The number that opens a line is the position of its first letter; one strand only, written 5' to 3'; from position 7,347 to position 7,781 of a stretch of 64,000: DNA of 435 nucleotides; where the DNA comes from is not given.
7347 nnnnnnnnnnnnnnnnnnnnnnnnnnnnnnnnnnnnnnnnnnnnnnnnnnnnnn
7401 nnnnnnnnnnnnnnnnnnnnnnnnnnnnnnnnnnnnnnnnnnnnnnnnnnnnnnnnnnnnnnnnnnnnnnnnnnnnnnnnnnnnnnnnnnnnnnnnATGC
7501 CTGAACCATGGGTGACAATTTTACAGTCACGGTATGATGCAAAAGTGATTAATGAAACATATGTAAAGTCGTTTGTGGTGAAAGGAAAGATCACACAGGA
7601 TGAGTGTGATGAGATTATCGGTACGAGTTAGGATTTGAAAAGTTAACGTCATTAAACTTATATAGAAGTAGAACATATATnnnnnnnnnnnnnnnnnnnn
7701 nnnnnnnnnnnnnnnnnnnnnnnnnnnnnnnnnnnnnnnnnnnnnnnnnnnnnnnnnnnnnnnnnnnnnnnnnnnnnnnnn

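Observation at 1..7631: Duplicated receptor-binding cassettes, each ending in a conserved ~100-aa acidic protein and an unannotated 43-44-aa micro-ORF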

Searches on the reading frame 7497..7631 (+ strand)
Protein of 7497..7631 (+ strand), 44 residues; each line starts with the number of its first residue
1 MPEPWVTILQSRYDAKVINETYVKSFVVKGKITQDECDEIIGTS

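Call 3: search_protein_families(library=pfam, proteins=[window:7497-7631:+], max_evalue=1)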
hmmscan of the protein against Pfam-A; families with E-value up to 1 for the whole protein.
window:7497-7631:+ (44 aa): 2 families
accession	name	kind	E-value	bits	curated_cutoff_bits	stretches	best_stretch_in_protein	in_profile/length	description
PF09693.15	Phage_XkdX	-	5.9e-06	26.7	23.5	1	12-43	7-38/40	Phage uncharacterised protein (Phage_XkdX)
PF20787.2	SPP1_GP23-1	-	0.11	12.9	27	1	20-41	18-39/47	SPP1 phage GP23.1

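Call 4: search_protein_families(library=phrogs, proteins=[window:7497-7631:+], max_evalue=0.1)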
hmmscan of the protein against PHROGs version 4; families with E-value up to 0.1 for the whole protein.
window:7497-7631:+ (44 aa): 1 family
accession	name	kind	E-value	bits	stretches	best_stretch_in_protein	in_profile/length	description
phrog_134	-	unknown function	6e-08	33.3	1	1-42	10-51/73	-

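Call 12: search_dna_similar(query=window:7497-7631:+, collection=phages, mode=protein, max_evalue=0.001, max_rows=40)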
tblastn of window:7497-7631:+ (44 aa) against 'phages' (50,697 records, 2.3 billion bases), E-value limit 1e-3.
No match.

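Call 13: search_solved_structures(query=window:7497-7631:+, max_evalue=10, show_alignments=2)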
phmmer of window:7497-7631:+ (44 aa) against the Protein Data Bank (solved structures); distinct sequences matched with E-value up to 10: 5.
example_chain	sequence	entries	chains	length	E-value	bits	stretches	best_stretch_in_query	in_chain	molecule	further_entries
4plc_A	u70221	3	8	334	0.3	14.6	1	18-41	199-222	lactate dehydrogenase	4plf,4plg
4xiz_M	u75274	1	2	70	0.33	14.5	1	4-39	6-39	Mitochondrial distribution and morphology protein 35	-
4ytw_A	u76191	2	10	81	0.45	14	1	4-38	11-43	Mitochondrial distribution and morphology protein 35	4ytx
4ytv_A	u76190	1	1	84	0.49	13.9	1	4-38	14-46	Mitochondrial distribution and morphology protein 35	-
4xhr_N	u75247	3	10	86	0.5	13.9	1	4-38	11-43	Mitochondrial distribution and morphology protein 35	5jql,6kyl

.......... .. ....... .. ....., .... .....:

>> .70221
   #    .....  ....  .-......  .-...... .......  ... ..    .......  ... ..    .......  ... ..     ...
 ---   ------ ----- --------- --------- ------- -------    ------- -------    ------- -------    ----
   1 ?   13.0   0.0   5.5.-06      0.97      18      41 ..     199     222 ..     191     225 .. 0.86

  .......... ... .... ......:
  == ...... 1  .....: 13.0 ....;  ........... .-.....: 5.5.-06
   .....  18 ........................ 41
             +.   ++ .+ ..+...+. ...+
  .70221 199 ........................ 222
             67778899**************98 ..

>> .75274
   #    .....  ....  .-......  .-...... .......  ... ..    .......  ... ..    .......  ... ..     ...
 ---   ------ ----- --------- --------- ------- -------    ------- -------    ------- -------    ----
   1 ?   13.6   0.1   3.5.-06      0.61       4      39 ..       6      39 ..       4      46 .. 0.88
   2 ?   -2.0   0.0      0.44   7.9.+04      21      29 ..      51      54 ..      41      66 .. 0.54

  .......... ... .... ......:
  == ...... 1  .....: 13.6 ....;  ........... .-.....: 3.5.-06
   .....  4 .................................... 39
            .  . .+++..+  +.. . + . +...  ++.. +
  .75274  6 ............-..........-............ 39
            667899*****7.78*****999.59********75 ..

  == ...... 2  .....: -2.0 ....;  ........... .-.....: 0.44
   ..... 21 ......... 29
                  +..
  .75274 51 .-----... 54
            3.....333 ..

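Call 16: find_homologous_proteins(query=window:7497-7631:+, max_evalue=0.001)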
Query window:7497-7631:+ (44 aa): 6 proteins with E <= 0.001 among 6 candidates.
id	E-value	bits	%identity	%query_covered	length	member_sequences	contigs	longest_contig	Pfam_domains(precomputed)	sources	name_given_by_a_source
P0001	8.5e-22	92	100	100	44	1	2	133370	PF09693.16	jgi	-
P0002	1.3e-16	76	88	93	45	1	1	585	-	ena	-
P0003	3.1e-16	74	85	93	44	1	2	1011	-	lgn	-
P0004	9.4e-16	73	83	95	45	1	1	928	-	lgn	-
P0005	4.4e-15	71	77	100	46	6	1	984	-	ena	-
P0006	1.1e-14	70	79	95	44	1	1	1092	PF09693.16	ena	-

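Call 17: find_encoding_contigs(protein=P0001, flank=10000, max_places=6)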
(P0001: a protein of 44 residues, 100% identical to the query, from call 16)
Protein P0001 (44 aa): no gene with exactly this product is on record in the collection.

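Call 18: find_encoding_contigs(protein=P0006, flank=5000, max_places=4)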
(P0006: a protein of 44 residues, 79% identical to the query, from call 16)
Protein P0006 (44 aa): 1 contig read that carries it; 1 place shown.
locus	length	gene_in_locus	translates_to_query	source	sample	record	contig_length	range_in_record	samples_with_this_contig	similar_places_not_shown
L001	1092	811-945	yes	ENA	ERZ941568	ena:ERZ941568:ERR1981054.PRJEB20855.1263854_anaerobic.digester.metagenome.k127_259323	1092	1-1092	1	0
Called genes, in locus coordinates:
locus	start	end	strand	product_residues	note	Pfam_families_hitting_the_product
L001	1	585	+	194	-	?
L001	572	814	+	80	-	-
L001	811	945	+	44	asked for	PF09693:Phage_XkdX (weak)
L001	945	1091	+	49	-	?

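Call 19: find_encoding_contigs(protein=P0005, flank=5000, max_places=4)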
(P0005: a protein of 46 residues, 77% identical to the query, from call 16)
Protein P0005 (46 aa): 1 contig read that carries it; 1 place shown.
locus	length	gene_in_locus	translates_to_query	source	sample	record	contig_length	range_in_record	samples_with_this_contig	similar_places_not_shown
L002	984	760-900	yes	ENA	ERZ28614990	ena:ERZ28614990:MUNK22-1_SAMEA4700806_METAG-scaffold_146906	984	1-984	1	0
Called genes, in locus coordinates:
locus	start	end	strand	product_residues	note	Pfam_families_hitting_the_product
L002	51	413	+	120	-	-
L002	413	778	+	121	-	-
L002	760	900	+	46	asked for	-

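Call 50: search_solved_structures(query=L001:563-814:+, max_evalue=10, show_alignments=2)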
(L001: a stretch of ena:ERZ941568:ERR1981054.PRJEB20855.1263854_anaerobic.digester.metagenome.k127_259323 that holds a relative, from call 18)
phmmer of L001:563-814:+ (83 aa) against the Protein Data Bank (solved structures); distinct sequences matched with E-value up to 10: 3.
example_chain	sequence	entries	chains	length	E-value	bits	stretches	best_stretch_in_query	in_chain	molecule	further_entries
1h0m_A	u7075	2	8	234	0.039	17.5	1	26-54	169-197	Transcriptional activator protein TraR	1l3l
4e9l_A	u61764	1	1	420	0.34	14.5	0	27-53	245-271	Attaching and effacing protein, pathogenesis factor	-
9zem_A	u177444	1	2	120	4.4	11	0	43-74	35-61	HeliScrew4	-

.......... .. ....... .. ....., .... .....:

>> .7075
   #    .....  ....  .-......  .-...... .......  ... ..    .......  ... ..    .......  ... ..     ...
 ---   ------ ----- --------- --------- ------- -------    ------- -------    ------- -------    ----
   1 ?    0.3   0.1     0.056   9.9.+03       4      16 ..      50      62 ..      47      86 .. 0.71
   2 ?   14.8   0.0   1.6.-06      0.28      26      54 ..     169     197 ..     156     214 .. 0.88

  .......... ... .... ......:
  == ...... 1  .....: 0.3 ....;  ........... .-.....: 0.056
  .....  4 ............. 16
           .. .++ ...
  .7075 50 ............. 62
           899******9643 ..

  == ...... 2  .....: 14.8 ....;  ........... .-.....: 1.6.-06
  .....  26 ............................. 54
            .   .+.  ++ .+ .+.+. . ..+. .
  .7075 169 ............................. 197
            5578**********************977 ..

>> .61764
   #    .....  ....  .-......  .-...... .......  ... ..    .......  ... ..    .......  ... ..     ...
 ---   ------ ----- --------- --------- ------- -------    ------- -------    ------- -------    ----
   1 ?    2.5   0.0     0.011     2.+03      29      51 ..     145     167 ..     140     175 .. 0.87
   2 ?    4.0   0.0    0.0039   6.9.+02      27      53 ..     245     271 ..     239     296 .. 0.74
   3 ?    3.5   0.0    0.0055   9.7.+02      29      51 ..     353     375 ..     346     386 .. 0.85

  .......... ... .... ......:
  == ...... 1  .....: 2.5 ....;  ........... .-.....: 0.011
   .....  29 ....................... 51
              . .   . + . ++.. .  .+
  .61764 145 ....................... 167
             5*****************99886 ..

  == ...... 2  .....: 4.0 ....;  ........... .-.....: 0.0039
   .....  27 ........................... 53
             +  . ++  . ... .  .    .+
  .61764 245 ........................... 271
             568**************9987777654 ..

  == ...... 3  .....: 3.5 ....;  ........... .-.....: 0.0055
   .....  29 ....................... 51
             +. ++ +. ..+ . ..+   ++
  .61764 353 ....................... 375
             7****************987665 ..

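Call 92: search_dna_similar(query=window:7497-7631:+, collection=phages, mode=protein, max_evalue=10, max_rows=25)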
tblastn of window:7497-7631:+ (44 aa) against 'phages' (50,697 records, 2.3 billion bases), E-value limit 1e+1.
Records with a match: 5; places in all: 5; records where one place covers at least 80% of the query: 5.
Best place of each record, by identity: <60% 5.
By first word of the organism name: Bacillus 4; Clostridioides 1.
By host as written in the record: Bacillus subtilis BEST7003 3; Clostridioides sp. ES-S-0173-01 1; Bacillus subtilis 1.
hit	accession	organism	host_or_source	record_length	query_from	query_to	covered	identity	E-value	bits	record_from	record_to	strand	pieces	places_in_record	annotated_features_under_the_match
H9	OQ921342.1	Bacillus phage SPbetaL2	Bacillus subtilis BEST7003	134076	5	42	86%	42.5%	7e+0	28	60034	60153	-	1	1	hypothetical protein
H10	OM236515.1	Bacillus phage SPR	Bacillus subtilis BEST7003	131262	5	42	86%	42.5%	8e+0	28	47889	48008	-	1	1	hypothetical protein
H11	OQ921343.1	Bacillus phage SPbetaL3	Bacillus subtilis BEST7003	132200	5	42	86%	42.5%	8e+0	28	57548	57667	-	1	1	hypothetical protein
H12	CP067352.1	Clostridioides phage ES-S-0173-01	Clostridioides sp. ES-S-0173-01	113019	5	42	86%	34.2%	4e+0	29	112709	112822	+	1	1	record has no annotation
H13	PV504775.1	Bacillus phage 268TH008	Bacillus subtilis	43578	5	40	82%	30.6%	1e+1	28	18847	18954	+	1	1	putative chaperone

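Call 93: get_annotated_region(hit=H13, flank=3500)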
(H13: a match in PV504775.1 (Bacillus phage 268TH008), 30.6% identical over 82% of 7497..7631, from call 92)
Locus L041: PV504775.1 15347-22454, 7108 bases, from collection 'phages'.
description: Bacillus phage 268TH008, complete genome.
organism: Bacillus phage 268TH008 (NCBI taxid 3416601)
taxonomy: Viruses; Duplodnaviria; Heunggongvirae; Uroviricota; Caudoviricetes
host: Bacillus subtilis; source: soil; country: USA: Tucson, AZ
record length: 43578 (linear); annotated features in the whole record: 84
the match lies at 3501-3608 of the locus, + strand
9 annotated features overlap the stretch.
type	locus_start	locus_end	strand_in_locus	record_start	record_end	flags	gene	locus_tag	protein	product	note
CDS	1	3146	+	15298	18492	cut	-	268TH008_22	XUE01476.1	minor tail protein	22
CDS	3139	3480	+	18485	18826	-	-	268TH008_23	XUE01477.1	hypothetical protein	23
CDS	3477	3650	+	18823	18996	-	-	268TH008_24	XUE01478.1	putative chaperone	24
CDS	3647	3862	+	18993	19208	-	-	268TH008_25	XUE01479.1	hypothetical protein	25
CDS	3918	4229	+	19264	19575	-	-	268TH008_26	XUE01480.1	membrane protein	26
CDS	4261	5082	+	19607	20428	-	-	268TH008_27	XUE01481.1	endolysin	27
CDS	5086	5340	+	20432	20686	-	-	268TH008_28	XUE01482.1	holin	28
CDS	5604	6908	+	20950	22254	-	-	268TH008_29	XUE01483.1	FtsK-like DNA translocase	29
CDS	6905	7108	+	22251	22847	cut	-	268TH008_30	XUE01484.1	replication-relaxation family protein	30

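Call 94: get_annotated_region(hit=H9, flank=3500)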
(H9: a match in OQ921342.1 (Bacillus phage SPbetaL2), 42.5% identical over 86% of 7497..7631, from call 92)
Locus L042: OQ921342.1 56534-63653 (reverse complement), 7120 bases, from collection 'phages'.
description: Bacillus phage SPbetaL2, complete genome.
organism: Bacillus phage SPbetaL2 (NCBI taxid 3053436)
taxonomy: Viruses; Duplodnaviria; Heunggongvirae; Uroviricota; Caudoviricetes; Spbetavirus
host: Bacillus subtilis BEST7003; source: soil; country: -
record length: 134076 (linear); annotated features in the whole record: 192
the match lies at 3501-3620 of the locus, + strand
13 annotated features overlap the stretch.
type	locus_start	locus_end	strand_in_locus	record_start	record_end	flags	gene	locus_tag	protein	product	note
CDS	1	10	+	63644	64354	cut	-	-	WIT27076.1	hypothetical protein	89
CDS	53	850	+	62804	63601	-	-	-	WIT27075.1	hypothetical protein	88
CDS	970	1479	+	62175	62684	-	-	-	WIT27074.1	hypothetical protein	87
CDS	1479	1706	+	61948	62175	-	-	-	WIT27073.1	hypothetical protein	86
CDS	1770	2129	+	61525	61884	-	-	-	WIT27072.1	hypothetical protein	85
CDS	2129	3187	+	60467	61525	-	-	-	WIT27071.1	hypothetical protein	84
CDS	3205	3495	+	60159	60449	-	-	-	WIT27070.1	hypothetical protein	83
CDS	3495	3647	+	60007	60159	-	-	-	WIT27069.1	hypothetical protein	82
CDS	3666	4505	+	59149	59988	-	-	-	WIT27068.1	hypothetical protein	81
CDS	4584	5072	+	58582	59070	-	-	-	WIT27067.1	hypothetical protein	80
CDS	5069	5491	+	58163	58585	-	-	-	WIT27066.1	hypothetical protein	79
CDS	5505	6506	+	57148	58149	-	-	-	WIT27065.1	hypothetical protein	78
CDS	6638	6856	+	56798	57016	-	-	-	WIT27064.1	hypothetical protein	77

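Call 95: search_protein_families(library=pfam, proteins=[L041:3139-3480:+, L041:3477-3650:+, L041:3647-3862:+, L042:3205-3495:+, L042:3495-3647:+, L042:2129-3187:+], max_evalue=0.1)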
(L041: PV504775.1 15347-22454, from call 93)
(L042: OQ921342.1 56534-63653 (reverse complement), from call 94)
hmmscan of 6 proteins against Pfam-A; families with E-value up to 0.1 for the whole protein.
L041:3139-3480:+ (113 aa): 0 families

L041:3477-3650:+ (57 aa): 3 families
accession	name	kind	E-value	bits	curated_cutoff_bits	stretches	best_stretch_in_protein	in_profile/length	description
PF20787.2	SPP1_GP23-1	-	6.6e-09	36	27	1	10-51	4-45/47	SPP1 phage GP23.1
PF09693.15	Phage_XkdX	-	9e-06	26.1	23.5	1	18-48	9-39/40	Phage uncharacterised protein (Phage_XkdX)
PF10784.15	Plasmid_stab_B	-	0.031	14.5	25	1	24-53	4-34/72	Plasmid stability protein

L041:3647-3862:+ (71 aa): 1 family
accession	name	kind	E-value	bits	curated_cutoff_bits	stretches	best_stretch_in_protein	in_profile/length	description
PF24423.1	OVT1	-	0.013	16.3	30.9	1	8-67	6-65/100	Major antigen, helical domain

L042:3205-3495:+ (96 aa): 0 families

L042:3495-3647:+ (50 aa): 2 families
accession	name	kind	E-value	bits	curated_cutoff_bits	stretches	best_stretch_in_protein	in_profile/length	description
PF09693.15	Phage_XkdX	-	8.7e-13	48.5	23.5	1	4-45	1-40/40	Phage uncharacterised protein (Phage_XkdX)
PF22746.1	SHOCT-like_DUF2089-C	-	0.0068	16.4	27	1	22-36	5-19/32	SHOCT-like domain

L042:2129-3187:+ (352 aa): 1 family
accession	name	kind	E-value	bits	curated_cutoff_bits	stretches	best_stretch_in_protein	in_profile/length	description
PF08129.17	Antimicrobial17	-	0.022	15.2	25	0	140-158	39-57/57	Alpha/beta enterocin family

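Call 98: search_solved_structures(query=A6, max_evalue=10, show_alignments=3)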
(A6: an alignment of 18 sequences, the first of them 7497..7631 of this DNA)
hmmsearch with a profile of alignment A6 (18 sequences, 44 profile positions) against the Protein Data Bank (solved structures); distinct sequences matched with E-value up to 10: 25.
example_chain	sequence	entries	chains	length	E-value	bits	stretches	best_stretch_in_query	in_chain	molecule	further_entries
2xf5_A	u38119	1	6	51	0.00011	25.4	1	5-42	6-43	GP23.1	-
2xf6_A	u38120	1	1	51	0.00011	25.4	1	1-42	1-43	GP23.1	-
2xf7_A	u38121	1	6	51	0.00029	24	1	5-42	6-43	GP23.1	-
4plc_A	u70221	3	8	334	0.0035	20.6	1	23-41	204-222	lactate dehydrogenase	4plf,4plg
6vdh_A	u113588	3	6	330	0.04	17.2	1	23-41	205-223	lactate dehydrogenase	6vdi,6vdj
1txo_A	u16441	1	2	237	0.1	15.9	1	17-37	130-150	Putative Bacterial Enzyme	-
2cm1_A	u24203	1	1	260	0.11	15.7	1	17-37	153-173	SERINE THREONINE PROTEIN PHOSPHATASE PSTP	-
2fn7_A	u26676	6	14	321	0.13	15.5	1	24-41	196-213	Lactate Dehydrogenase | Lactate dehydrogenase, adjacent gene encodes predicted malate dehydrogenase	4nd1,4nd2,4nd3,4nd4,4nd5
2vk3_A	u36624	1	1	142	0.17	15.2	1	16-43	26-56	PROFILIN-2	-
9jhy_C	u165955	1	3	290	0.22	14.8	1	25-42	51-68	3-hydroxyacyl-CoA dehydrogenase, NAD binding domain protein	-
9jhe_A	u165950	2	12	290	0.22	14.8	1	25-42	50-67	3-hydroxyacyl-CoA dehydrogenase, NAD binding domain protein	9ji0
9jhz_C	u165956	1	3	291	0.22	14.8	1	25-42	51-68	3-hydroxyacyl-CoA dehydrogenase, NAD binding domain protein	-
4plh_A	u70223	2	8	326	0.33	14.3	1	24-41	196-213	malate dehydrogenase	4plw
4plt_B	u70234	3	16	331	0.34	14.2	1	24-41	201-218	malate dehydrogenase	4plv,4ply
9w15_B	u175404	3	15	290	0.45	13.8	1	26-42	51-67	3-hydroxyacyl-CoA dehydrogenase, NAD binding domain protein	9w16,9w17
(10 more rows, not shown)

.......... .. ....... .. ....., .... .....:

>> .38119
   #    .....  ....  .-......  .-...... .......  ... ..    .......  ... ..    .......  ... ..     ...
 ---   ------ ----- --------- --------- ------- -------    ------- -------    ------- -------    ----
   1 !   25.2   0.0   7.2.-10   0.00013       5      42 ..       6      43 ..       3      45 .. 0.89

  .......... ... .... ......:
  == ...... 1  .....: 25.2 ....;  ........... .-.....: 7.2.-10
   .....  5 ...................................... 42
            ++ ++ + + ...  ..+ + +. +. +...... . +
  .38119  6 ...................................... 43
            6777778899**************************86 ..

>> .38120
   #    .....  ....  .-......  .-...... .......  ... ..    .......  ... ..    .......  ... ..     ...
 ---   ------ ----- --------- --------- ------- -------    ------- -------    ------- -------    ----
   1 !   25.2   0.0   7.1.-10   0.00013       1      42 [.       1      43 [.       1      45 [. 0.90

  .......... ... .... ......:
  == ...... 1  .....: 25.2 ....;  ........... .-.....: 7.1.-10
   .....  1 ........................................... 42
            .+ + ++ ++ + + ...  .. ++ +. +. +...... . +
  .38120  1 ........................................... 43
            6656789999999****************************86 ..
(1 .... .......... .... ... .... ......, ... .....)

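Call 99: search_protein_families(library=pfam, alignment_id=A6, max_evalue=0.01)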
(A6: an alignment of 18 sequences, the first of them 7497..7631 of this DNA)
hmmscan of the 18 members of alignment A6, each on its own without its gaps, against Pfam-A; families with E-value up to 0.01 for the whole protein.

A. member 1, window:7497-7631:+ (44 aa): 1 family
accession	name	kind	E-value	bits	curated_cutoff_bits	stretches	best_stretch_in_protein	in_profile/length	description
PF09693.15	Phage_XkdX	-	5.9e-06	26.7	23.5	1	12-43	7-38/40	Phage uncharacterised protein (Phage_XkdX)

B. families by the number of members that match (of 18 scanned): 3 families
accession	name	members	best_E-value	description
PF09693.15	Phage_XkdX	11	8.7e-13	Phage uncharacterised protein (Phage_XkdX)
PF20787.2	SPP1_GP23-1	1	6.6e-09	SPP1 phage GP23.1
PF22746.1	SHOCT-like_DUF2089-C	1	0.0068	SHOCT-like domain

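Call 118: search_protein_families(library=ncbifam, proteins=[window:7497-7631:+], max_evalue=0.01)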
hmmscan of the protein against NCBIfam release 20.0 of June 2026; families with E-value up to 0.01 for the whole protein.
window:7497-7631:+ (44 aa): 1 family
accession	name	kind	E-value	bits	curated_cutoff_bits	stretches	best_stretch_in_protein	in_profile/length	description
TIGR01669.1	phage_XkdX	equivalog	5e-05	23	28.2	1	22-42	22-42/45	XkdX family protein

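Call 119: search_solved_structures(query=A1, max_evalue=10, show_alignments=1)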
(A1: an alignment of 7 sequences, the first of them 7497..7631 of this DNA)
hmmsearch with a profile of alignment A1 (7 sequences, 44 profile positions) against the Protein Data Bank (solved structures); distinct sequences matched with E-value up to 10: 15.
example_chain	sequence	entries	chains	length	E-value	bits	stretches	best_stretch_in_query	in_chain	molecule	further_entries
4plc_A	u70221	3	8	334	0.0039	20.1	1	23-42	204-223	lactate dehydrogenase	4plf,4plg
6vdh_A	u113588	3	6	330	0.016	18.1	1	23-42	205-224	lactate dehydrogenase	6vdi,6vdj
7w8a_A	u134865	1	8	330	0.4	13.6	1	23-41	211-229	lactate dehydrogenase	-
2fn7_A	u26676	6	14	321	0.41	13.6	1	24-42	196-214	Lactate Dehydrogenase | Lactate dehydrogenase, adjacent gene encodes predicted malate dehydrogenase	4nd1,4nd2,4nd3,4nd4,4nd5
9w15_B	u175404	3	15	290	0.5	13.3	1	27-43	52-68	3-hydroxyacyl-CoA dehydrogenase, NAD binding domain protein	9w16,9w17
4plh_A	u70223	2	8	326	0.91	12.5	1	26-42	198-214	malate dehydrogenase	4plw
4plt_B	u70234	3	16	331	0.94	12.4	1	26-42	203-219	malate dehydrogenase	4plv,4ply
2ltu_A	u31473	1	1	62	0.95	12.4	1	13-34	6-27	5'-AMP-activated protein kinase catalytic subunit alpha-2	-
6fog_A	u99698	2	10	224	1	12.3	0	22-42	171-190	Acylpyruvase FAHD1, mitochondrial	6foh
1saw_A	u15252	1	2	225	1.1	12.3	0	22-42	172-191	hypothetical protein FLJ36880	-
2xf5_A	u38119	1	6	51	1.3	12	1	20-42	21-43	GP23.1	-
6sbi_A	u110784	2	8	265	1.5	11.8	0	22-42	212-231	Acylpyruvase FAHD1, mitochondrial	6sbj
9jhe_A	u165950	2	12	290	2.4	11.1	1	27-43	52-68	3-hydroxyacyl-CoA dehydrogenase, NAD binding domain protein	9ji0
9jhy_C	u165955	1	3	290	2.4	11.1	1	27-43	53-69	3-hydroxyacyl-CoA dehydrogenase, NAD binding domain protein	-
9jhz_C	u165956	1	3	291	2.4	11.1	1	27-43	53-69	3-hydroxyacyl-CoA dehydrogenase, NAD binding domain protein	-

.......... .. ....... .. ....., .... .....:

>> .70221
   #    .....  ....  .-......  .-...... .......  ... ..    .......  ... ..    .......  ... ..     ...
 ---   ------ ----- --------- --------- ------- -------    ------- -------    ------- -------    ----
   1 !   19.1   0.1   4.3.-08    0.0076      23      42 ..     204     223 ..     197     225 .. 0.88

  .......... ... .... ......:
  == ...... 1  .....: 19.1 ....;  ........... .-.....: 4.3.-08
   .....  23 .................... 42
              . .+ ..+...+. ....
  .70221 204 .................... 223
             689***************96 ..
